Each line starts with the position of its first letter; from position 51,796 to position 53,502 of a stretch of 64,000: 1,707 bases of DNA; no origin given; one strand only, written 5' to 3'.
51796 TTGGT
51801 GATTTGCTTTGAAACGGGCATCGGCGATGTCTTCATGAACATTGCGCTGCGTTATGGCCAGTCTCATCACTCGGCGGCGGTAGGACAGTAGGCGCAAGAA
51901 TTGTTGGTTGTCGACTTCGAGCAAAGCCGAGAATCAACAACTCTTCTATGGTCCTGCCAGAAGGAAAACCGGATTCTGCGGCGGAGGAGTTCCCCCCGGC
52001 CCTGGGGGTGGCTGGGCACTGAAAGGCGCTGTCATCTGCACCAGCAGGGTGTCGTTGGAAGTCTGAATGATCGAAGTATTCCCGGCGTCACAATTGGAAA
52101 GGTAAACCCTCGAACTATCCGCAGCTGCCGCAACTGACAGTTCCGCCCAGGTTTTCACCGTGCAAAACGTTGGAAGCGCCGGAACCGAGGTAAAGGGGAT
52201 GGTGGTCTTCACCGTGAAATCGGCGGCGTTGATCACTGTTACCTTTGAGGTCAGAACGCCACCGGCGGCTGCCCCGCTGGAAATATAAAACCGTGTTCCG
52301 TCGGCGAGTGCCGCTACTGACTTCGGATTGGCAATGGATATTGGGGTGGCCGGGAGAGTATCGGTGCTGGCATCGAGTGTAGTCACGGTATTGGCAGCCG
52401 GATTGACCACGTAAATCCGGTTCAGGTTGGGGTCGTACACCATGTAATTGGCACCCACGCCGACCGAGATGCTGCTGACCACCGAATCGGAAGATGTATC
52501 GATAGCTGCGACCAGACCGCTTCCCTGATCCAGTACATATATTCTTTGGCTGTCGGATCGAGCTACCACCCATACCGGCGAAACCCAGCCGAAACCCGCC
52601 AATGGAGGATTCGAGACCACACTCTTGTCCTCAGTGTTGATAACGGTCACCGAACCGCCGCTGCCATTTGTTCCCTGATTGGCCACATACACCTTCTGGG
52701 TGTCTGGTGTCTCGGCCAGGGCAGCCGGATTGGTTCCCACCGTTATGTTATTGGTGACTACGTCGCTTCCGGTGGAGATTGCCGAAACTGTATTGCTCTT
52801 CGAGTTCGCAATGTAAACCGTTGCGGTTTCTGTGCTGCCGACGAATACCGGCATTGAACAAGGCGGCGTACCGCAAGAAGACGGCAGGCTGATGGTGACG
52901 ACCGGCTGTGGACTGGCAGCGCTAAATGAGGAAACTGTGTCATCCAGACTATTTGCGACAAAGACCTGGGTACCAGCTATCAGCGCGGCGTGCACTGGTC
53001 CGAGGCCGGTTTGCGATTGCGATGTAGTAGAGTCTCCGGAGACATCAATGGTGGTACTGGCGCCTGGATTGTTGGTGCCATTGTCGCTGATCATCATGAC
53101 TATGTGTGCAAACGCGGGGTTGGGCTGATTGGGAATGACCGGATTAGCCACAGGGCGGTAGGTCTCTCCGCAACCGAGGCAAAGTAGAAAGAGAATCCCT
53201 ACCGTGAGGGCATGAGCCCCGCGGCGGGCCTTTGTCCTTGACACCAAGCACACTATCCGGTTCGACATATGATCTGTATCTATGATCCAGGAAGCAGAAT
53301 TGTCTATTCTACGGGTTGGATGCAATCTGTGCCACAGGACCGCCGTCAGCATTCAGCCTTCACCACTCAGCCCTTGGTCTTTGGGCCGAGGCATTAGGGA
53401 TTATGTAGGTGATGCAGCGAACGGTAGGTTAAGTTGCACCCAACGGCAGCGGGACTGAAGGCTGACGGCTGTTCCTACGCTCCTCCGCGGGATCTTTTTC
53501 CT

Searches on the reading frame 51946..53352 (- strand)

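Call 66: search_protein_families(library=pfam, proteins=[window:51946-53352:-], max_evalue=0.001)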
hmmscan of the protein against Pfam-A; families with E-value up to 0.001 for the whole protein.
window:51946-53352:- (468 aa): 1 family
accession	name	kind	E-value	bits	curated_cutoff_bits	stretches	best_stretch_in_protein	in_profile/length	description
PF10282.15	Lactonase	-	3.7e-05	23.5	21.7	0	228-332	8-119/344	Lactonase, 7-bladed beta-propeller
